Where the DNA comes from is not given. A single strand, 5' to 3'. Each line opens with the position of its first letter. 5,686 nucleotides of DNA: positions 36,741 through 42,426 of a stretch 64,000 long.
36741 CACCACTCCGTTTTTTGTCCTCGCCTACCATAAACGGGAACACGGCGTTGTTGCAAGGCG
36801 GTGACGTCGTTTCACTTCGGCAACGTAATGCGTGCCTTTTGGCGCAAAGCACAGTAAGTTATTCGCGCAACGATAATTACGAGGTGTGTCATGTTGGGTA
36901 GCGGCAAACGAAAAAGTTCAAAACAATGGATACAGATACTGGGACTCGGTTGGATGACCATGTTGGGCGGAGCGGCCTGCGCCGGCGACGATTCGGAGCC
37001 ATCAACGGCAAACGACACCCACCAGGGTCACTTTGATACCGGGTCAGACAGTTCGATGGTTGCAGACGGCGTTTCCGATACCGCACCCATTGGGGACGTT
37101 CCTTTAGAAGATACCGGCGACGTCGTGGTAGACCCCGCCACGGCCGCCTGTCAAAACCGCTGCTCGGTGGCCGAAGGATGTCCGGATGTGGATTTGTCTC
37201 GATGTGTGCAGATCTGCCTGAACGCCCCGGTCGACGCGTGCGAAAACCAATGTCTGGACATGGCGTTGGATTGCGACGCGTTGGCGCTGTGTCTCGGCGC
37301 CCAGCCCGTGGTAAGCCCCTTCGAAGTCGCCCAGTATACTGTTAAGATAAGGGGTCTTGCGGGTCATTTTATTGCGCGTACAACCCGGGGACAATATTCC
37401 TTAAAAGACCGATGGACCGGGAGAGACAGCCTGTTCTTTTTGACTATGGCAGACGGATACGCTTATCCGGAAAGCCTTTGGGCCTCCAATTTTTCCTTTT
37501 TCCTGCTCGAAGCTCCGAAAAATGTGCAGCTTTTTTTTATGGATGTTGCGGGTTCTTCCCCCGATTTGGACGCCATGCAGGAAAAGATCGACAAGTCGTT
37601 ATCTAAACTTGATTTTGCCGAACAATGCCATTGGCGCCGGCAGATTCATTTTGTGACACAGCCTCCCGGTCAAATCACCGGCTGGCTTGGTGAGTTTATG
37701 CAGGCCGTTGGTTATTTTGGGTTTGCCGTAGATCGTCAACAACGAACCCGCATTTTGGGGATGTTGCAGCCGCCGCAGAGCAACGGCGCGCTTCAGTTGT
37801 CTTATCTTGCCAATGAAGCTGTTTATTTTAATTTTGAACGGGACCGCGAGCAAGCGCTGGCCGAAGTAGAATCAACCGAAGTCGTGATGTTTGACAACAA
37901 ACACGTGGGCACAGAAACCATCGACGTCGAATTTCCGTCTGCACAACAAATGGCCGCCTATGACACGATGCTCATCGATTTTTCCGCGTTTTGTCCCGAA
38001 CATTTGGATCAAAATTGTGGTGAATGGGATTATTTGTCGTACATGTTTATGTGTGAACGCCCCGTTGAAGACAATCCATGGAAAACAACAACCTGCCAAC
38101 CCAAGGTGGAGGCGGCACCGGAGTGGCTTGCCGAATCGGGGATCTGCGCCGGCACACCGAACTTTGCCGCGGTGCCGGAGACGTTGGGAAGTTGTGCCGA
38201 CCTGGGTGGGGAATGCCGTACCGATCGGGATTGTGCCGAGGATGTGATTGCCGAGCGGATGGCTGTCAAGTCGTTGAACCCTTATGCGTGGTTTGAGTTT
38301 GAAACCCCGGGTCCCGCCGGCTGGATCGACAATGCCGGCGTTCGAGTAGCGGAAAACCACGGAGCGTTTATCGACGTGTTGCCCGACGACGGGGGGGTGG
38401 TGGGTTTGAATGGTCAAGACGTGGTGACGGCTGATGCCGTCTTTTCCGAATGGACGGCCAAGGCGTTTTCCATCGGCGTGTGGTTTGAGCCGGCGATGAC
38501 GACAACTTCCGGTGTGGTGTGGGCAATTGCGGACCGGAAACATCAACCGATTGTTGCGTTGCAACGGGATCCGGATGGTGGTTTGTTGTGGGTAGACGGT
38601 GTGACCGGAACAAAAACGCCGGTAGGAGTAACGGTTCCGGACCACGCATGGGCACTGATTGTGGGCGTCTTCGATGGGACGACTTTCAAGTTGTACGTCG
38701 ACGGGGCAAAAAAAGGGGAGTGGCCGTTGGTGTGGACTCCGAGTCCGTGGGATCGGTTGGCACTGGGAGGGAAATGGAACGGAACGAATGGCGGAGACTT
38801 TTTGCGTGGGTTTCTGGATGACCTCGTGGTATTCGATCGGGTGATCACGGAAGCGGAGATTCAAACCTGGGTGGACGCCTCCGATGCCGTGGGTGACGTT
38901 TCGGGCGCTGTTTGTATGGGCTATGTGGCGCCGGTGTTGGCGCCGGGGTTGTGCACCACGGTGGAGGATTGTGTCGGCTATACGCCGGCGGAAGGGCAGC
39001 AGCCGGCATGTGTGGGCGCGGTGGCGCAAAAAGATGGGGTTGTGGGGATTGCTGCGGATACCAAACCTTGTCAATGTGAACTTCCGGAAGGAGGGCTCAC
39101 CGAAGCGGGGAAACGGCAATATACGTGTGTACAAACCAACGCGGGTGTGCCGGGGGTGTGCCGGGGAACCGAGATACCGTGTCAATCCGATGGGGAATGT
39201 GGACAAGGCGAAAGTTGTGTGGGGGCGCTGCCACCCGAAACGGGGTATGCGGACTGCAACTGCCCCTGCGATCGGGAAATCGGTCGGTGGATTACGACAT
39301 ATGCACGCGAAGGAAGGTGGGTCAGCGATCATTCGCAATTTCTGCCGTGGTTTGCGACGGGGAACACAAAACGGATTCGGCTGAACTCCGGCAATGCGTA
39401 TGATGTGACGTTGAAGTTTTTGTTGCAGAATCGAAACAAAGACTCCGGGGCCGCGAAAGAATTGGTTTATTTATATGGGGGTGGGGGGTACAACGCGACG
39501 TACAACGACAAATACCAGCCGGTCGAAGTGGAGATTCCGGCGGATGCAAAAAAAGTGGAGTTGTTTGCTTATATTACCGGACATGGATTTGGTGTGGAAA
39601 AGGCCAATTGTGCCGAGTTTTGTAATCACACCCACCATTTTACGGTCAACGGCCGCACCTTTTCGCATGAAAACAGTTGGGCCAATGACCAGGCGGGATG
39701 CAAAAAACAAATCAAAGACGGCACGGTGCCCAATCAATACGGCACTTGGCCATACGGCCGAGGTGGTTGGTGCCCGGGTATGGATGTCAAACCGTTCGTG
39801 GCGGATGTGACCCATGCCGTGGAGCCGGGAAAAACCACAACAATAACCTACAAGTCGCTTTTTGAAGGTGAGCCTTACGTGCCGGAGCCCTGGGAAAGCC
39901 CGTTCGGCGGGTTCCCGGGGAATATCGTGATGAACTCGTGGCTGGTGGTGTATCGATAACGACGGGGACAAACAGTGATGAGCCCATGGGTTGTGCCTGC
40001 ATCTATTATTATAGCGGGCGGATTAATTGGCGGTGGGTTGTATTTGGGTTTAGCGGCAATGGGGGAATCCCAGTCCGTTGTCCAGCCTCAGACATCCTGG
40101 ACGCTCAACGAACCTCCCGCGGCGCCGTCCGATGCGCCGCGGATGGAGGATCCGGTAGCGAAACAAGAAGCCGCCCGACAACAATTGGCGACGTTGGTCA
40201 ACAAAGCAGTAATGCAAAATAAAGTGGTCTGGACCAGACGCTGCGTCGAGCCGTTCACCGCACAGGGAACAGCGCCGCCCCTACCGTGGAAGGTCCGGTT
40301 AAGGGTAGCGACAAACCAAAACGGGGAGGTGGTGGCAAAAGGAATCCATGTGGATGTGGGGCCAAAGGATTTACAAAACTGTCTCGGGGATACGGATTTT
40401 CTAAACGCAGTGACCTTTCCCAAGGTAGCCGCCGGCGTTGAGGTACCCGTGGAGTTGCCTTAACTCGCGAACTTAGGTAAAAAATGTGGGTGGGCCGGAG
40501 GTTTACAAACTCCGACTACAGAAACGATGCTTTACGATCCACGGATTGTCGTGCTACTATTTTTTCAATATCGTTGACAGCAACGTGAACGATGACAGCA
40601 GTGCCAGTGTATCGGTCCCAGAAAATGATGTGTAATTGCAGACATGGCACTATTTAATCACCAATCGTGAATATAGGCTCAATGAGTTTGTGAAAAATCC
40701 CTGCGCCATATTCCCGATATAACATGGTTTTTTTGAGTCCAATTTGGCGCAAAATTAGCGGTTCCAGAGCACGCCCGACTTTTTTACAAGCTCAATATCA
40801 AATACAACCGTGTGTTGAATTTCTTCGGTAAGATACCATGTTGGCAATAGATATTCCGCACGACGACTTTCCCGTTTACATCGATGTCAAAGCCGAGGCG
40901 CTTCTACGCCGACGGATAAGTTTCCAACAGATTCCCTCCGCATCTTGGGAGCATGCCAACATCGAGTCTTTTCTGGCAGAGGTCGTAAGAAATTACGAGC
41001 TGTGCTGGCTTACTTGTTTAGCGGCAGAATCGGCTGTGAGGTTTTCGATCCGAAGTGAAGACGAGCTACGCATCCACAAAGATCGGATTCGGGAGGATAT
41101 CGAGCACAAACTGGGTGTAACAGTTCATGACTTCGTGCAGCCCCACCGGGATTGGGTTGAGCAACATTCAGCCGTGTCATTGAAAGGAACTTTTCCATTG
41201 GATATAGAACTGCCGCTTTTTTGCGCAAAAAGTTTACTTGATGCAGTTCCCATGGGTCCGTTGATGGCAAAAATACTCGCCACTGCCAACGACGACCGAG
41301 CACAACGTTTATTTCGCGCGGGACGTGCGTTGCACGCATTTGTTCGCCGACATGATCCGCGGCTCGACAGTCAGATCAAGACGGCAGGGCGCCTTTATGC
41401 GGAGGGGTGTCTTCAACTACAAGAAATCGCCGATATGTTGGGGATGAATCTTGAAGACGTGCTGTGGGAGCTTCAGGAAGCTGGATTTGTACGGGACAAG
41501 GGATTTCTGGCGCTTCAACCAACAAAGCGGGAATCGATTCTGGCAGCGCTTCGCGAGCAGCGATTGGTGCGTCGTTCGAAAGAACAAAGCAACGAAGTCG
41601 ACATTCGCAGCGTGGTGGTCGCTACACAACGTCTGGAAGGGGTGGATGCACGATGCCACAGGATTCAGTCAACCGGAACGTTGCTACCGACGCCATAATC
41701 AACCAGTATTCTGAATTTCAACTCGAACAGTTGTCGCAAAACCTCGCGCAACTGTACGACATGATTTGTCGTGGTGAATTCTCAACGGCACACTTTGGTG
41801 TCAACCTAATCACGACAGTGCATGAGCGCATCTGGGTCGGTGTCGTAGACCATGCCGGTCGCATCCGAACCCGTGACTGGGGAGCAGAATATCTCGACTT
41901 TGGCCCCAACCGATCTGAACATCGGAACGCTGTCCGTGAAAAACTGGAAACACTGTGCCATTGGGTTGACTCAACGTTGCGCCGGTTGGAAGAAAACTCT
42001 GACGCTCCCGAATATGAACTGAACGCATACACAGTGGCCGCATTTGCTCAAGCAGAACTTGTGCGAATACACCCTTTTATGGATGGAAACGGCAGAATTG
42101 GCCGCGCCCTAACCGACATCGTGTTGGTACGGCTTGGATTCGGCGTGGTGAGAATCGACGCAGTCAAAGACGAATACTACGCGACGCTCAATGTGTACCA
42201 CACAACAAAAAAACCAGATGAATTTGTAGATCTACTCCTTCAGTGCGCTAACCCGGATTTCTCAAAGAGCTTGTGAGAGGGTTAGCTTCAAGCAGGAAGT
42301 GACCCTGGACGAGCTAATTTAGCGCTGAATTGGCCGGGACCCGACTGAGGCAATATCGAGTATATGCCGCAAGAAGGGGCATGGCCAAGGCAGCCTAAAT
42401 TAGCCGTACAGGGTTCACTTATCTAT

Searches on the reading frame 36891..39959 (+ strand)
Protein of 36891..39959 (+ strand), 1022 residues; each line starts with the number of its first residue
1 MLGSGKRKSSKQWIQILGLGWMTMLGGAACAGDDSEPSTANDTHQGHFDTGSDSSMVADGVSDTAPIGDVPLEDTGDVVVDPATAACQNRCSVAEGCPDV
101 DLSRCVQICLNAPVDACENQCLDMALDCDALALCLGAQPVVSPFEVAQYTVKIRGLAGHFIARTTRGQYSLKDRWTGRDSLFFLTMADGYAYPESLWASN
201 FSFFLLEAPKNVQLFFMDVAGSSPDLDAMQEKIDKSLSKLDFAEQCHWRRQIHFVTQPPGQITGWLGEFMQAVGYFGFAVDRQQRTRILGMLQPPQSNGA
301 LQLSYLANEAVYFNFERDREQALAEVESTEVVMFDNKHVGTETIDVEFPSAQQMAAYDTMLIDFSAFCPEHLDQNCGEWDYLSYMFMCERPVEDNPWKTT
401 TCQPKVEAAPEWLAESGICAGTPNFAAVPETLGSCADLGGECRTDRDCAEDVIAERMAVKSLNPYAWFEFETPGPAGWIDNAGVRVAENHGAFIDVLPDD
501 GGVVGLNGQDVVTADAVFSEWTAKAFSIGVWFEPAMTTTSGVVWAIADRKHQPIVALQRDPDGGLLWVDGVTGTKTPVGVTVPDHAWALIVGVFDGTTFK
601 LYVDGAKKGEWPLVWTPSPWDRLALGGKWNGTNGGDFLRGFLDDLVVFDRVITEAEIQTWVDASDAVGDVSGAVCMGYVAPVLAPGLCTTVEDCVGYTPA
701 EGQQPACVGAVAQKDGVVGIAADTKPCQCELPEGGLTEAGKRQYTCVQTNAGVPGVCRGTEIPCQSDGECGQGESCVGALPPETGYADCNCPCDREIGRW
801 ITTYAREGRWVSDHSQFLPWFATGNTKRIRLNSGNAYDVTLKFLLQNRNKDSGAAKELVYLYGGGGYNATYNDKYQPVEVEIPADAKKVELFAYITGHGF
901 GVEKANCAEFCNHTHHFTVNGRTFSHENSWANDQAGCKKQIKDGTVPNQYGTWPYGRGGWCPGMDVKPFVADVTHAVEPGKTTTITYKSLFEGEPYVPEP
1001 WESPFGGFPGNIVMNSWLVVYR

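Call 10: search_protein_families(library=pfam, proteins=[window:36891-39959:+], max_evalue=0.01)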
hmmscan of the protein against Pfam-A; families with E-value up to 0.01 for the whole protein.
window:36891-39959:+ (1022 aa): 2 families
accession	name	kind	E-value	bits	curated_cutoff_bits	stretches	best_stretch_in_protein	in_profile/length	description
PF09113.15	N-glycanase_C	-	4e-28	98.4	25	1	867-1019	2-140/140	Peptide-N-glycosidase F, C terminal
PF13385.13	Laminin_G_3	-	1.9e-18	67.5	27.6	1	508-658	3-151/151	Concanavalin A-like lectin/glucanases superfamily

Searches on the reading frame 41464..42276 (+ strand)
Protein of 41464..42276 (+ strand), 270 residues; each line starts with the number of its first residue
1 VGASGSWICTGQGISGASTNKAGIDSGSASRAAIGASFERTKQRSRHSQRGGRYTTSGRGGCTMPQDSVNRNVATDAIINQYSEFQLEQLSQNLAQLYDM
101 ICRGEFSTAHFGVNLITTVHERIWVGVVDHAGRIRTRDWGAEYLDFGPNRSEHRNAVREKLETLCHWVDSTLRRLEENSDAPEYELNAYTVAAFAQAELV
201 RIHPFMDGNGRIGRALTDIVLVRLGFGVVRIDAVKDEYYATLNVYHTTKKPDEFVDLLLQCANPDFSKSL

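Call 10: search_protein_families(library=pfam, proteins=[window:41464-42276:+], max_evalue=0.01)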
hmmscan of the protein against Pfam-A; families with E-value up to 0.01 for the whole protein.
window:41464-42276:+ (270 aa): 1 family
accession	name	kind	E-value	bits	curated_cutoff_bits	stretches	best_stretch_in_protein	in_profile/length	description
PF02661.23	Fic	-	6.1e-12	46.7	24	1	115-221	6-93/93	Fic/DOC family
